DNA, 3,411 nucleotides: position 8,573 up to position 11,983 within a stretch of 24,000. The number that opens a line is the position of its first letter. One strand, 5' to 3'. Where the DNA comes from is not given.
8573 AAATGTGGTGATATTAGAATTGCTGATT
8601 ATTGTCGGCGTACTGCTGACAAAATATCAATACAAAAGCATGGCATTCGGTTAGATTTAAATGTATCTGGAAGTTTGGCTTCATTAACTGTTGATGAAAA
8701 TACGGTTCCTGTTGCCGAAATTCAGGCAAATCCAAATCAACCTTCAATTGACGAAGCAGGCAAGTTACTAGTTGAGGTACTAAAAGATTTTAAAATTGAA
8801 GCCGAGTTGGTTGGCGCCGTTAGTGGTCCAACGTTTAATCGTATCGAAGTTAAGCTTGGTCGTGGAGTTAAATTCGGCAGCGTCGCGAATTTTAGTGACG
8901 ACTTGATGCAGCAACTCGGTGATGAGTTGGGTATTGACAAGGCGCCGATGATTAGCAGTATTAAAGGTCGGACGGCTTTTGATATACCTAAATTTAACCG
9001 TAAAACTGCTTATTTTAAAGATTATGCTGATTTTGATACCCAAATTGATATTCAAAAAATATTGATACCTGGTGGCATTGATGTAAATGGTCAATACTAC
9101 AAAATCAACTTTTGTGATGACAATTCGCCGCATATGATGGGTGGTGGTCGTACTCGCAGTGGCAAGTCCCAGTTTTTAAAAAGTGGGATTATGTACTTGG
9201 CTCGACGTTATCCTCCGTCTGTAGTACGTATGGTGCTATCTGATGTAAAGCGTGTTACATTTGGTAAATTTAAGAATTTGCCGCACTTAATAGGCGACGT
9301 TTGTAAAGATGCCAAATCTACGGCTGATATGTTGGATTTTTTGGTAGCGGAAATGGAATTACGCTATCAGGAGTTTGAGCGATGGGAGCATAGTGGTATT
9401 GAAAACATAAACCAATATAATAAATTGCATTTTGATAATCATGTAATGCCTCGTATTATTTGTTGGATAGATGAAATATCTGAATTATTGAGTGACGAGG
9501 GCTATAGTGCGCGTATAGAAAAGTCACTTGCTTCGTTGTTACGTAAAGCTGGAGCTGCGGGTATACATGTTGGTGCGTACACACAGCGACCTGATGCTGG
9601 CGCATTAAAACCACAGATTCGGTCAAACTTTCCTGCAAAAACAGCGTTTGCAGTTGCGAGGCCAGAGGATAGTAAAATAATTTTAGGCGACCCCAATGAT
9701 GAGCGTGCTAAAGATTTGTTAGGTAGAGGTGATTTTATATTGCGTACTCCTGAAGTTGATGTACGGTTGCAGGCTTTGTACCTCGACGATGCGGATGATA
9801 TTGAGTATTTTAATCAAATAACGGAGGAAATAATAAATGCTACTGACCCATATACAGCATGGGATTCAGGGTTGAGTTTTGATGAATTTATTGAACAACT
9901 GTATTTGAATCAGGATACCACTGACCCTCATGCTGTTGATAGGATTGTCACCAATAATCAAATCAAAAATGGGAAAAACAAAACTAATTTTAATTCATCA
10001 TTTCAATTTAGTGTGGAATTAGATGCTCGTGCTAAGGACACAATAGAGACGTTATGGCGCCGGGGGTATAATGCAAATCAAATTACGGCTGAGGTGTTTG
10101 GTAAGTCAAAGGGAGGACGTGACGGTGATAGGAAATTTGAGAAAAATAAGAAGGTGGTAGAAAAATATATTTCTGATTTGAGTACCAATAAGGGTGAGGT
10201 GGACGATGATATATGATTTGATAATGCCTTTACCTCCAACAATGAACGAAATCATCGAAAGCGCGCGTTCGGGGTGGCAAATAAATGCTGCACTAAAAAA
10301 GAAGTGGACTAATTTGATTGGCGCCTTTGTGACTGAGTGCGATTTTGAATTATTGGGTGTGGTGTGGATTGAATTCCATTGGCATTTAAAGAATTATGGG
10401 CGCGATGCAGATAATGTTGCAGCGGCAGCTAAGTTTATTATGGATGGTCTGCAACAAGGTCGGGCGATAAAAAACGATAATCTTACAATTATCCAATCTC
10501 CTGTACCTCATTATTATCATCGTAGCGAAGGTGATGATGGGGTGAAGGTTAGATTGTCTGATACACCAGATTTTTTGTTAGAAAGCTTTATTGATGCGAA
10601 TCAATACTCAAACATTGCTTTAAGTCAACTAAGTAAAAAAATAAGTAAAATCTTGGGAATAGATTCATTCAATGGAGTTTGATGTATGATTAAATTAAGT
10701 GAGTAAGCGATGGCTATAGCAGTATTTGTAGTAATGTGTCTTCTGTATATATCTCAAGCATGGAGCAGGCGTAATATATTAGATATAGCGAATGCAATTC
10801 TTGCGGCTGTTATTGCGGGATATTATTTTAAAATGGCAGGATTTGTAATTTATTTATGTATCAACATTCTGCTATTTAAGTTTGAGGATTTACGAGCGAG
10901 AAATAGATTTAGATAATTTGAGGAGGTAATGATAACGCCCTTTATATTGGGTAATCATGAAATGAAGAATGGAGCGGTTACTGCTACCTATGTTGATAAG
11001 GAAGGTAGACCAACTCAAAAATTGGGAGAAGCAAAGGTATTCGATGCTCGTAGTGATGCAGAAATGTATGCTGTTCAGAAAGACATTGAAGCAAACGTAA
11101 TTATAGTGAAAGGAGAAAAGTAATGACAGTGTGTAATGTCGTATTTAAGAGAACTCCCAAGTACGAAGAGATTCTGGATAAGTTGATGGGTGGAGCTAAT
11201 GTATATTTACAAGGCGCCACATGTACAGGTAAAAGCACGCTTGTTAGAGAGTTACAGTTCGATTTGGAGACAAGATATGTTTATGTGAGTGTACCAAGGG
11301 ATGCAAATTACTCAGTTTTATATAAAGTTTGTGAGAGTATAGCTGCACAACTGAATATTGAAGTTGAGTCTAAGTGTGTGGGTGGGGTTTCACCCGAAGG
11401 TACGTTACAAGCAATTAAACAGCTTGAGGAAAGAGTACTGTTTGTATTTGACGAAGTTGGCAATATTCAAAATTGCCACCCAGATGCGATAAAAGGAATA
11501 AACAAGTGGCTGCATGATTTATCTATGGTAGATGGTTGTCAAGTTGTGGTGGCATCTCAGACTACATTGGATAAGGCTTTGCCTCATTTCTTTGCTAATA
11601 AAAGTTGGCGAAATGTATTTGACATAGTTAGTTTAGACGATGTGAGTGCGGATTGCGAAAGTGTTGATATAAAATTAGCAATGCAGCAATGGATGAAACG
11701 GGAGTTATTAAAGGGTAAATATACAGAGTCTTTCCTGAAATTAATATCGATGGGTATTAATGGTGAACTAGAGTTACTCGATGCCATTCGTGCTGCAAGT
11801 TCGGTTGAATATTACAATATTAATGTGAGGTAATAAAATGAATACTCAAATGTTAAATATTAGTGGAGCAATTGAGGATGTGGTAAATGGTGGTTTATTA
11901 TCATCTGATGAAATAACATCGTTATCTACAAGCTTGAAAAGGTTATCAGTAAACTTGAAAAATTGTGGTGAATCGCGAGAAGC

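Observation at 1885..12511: FtsK/TraB-centred DNA-transfer-like operon with no VirB4 ATPase and no relaxase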

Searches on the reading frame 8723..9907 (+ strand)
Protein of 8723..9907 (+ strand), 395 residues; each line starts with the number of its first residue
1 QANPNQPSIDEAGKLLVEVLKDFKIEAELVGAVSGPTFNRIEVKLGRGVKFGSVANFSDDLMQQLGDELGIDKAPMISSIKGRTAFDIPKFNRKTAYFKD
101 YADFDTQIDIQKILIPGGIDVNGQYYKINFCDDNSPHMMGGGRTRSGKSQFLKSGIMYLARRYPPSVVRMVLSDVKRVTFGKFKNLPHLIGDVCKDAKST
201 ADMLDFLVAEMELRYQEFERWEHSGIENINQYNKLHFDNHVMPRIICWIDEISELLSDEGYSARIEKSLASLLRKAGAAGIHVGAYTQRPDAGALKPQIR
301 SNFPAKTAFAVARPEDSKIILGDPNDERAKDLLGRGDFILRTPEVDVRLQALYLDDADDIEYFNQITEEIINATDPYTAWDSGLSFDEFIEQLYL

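Call 73: search_protein_representatives(protein=window:8723-9907:+)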
Query: 395 residues. Proteins with E-value up to 0.001 (for the whole library): 27272; up to 1e-10: 15504; up to 1e-30: 3509. The best 150 are listed.
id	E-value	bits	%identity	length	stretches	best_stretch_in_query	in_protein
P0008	1.2e-154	531.7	65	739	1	4-395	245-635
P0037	3.9e-145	500.4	61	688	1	6-395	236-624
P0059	1.8e-124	432.4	54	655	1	2-391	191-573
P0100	7.9e-109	380.9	50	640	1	9-390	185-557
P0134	2.8e-74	267.1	29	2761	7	137-324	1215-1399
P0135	2.3e-69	250.9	32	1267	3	134-368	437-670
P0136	3.4e-64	233.9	29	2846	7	115-324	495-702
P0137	1.4e-63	231.9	28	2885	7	135-336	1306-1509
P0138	2.7e-63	230.9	38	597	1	16-356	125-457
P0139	3.9e-61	223.8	29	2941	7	134-336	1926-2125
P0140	4.7e-61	223.6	38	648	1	4-355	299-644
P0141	1.7e-59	218.5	28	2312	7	114-336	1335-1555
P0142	1.9e-59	218.3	28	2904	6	131-336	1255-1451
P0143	1.6e-58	215.2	30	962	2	33-355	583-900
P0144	3.1e-58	214.3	40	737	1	12-356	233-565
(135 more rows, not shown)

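Call 75: search_protein_families(library=pfam, alignment_id=A8, max_evalue=0.001)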
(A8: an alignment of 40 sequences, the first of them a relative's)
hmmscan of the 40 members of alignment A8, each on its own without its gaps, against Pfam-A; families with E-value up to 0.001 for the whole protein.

A. member 1, P0138 (597 aa): 2 families
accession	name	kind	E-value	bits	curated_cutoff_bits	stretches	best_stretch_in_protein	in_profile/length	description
PF01580.24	FtsK_SpoIIIE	-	2.7e-34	119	24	1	217-392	17-219/221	FtsK/SpoIIIE family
PF17854.6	FtsK_alpha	-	5.3e-07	30.2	22.9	1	121-195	25-101/101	FtsK alpha domain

B. families by the number of members that match (of 40 scanned): 22 families
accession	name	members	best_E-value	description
PF01580.24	FtsK_SpoIIIE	40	1.5e-63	FtsK/SpoIIIE family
PF17854.6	FtsK_alpha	32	8.6e-33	FtsK alpha domain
PF01935.23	DUF87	20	7.9e-06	Helicase HerA, central domain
PF01612.26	DNA_pol_A_exo1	6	1.3e-31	3'-5' exonuclease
PF12705.13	PDDEXK_1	6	8.1e-16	PD-(D/E)XK nuclease superfamily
PF09397.16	FtsK_gamma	2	5.6e-27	Ftsk gamma domain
PF10722.14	YbjN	2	1.3e-08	Putative bacterial sensory transduction regulator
PF13401.12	AAA_22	2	1.9e-06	AAA domain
PF20703.3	nSTAND1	2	4e-05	Novel STAND NTPase 1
PF00069.31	Pkinase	1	1.5e-34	Protein kinase domain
PF07714.23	PK_Tyr_Ser-Thr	1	2.7e-19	Protein tyrosine and serine/threonine kinase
PF13491.11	FtsK_4TM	1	8.6e-12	4TM region of DNA translocase FtsK/SpoIIIE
PF03109.22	ABC1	1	1.8e-06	ABC1 atypical kinase-like domain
PF01636.29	APH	1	6.3e-06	Phosphotransferase enzyme family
PF12846.13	AAA_10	1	2.2e-05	AAA-like domain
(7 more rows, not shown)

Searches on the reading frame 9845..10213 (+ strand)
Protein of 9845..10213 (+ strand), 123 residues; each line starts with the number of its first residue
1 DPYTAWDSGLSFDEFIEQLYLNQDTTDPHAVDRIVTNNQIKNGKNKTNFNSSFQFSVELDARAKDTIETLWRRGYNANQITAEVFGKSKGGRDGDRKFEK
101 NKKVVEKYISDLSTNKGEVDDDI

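Call 117: search_solved_structures(query=A10, max_evalue=10)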
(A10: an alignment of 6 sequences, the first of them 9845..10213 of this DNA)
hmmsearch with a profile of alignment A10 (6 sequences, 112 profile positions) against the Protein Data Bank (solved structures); distinct sequences matched with E-value up to 10: 2.
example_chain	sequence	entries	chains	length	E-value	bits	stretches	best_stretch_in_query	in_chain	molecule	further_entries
6lnh_A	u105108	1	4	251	0.049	17.3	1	39-74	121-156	L-isoleucine-4-hydroxylase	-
6p5a_A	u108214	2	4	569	0.17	15.6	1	50-80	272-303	Transposable element P transposase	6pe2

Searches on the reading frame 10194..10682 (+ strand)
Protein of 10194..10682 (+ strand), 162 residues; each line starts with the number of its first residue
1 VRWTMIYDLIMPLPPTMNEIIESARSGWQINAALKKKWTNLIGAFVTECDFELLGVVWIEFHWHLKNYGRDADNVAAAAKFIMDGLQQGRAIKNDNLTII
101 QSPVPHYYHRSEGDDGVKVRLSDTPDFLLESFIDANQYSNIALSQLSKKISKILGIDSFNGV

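Call 6: search_protein_families(library=pfam, max_evalue=0.01, proteins=[window:10194-10682:+])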
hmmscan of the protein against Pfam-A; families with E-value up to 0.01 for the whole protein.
window:10194-10682:+ (162 aa): 0 families

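Call 17: search_protein_families(library=ncbifam, max_evalue=0.1, proteins=[window:10194-10682:+])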
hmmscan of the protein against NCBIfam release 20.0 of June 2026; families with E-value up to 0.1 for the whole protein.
window:10194-10682:+ (162 aa): 0 families

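Call 18: search_protein_families(library=phrogs, max_evalue=0.01, proteins=[window:10194-10682:+])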
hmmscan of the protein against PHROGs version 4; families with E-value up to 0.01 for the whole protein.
window:10194-10682:+ (162 aa): 2 families
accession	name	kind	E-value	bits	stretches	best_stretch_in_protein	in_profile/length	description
phrog_1682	-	DNA, RNA and nucleotide metabolism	4.4e-17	63.4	1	14-120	37-141/387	RusA-like Holliday junction resolvase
phrog_34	-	DNA, RNA and nucleotide metabolism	8.7e-08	33.1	1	4-121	72-191/259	RusA-like Holliday junction resolvase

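Call 64: search_solved_structures(query=A6, max_evalue=1, show_alignments=1)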
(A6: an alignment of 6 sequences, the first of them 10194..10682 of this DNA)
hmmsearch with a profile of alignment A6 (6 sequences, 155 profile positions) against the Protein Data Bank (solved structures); distinct sequences matched with E-value up to 1: 1.
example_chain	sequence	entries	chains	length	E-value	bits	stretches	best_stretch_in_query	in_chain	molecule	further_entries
8wce_A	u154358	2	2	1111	0.096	15.7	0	89-153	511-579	Uncharacterized protein | Cas13h1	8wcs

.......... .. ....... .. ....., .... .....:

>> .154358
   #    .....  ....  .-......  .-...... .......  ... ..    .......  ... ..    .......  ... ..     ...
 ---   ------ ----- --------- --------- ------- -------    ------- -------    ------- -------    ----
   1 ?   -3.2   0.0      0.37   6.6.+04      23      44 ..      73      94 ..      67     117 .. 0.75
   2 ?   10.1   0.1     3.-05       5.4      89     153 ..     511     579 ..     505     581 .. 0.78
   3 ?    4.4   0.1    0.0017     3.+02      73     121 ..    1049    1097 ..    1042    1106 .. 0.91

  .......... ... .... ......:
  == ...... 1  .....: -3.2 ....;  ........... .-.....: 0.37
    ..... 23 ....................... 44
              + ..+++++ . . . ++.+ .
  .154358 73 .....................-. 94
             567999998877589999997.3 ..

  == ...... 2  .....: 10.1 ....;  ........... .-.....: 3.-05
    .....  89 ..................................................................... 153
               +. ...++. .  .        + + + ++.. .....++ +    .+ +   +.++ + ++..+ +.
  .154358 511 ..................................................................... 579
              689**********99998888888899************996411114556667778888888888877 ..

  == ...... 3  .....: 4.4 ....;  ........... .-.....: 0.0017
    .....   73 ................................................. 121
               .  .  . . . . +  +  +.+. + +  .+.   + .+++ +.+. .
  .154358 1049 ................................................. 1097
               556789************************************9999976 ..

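Call 100: search_protein_families(library=padloc, max_evalue=0.001, proteins=[window:10194-10682:+])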
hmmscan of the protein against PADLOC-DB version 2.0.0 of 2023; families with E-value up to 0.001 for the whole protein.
window:10194-10682:+ (162 aa): 0 families

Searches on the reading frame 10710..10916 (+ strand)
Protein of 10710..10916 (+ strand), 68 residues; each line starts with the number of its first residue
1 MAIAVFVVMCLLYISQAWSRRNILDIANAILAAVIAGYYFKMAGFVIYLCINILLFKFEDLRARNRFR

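Call 6: search_protein_families(library=pfam, max_evalue=0.01, proteins=[window:10710-10916:+])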
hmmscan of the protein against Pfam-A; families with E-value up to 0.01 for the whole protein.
window:10710-10916:+ (68 aa): 1 family
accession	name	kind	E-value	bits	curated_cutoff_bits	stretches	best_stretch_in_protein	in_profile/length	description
PF10990.13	DUF2809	-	0.00094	20.2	29.3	1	2-49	36-83/86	Protein of unknown function (DUF2809)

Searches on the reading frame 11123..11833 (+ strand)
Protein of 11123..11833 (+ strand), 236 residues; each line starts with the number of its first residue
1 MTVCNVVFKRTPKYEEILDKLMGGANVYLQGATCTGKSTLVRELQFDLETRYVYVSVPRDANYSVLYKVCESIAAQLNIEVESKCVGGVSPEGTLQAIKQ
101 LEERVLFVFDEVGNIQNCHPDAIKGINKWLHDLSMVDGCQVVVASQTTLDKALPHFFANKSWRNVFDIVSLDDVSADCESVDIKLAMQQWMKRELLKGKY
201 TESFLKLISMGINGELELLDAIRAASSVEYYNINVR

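Call 6: search_protein_families(library=pfam, max_evalue=0.01, proteins=[window:11123-11833:+])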
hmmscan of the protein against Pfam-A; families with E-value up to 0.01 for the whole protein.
window:11123-11833:+ (236 aa): 8 families
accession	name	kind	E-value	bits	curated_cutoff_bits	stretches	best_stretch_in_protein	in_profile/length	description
PF05729.18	NACHT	-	3.2e-06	27.5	26.7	1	27-160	3-143/167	NACHT domain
PF13401.12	AAA_22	-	3.9e-06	27.6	27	1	26-153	7-130/130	AAA domain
PF13191.12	AAA_16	-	0.00017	22.6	32.6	1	22-78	20-83/167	AAA ATPase domain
PF05621.17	TniB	-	0.00055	19.9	22.4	1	26-143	37-159/189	Bacterial TniB protein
PF13173.12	AAA_14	-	0.00098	19.6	27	1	27-124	5-82/129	AAA domain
PF07728.20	AAA_5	-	0.0012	19.2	22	1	26-147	1-109/139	AAA domain (dynein-related subfamily)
PF13521.12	AAA_28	-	0.0062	17.2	27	0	27-51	2-26/164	AAA domain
PF00270.35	DEAD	-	0.0089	16.2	26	0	15-100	5-94/167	DEAD/DEAH box helicase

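Call 17: search_protein_families(library=ncbifam, max_evalue=0.1, proteins=[window:11123-11833:+])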
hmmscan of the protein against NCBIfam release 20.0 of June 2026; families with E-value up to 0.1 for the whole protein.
window:11123-11833:+ (236 aa): 0 families

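Call 18: search_protein_families(library=phrogs, max_evalue=0.01, proteins=[window:11123-11833:+])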
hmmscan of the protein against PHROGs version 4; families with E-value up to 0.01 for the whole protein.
window:11123-11833:+ (236 aa): 1 family
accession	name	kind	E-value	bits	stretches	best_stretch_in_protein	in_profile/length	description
phrog_7371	-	unknown function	0.0074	16.9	0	103-174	7-67/204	-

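Call 100: search_protein_families(library=padloc, max_evalue=0.001, proteins=[window:11123-11833:+])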
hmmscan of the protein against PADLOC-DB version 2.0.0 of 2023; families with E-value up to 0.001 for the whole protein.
window:11123-11833:+ (236 aa): 1 family
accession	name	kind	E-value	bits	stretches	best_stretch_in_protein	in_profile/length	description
PDLC04140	mad8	-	0.00061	17.4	0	20-46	23-49/314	mads_8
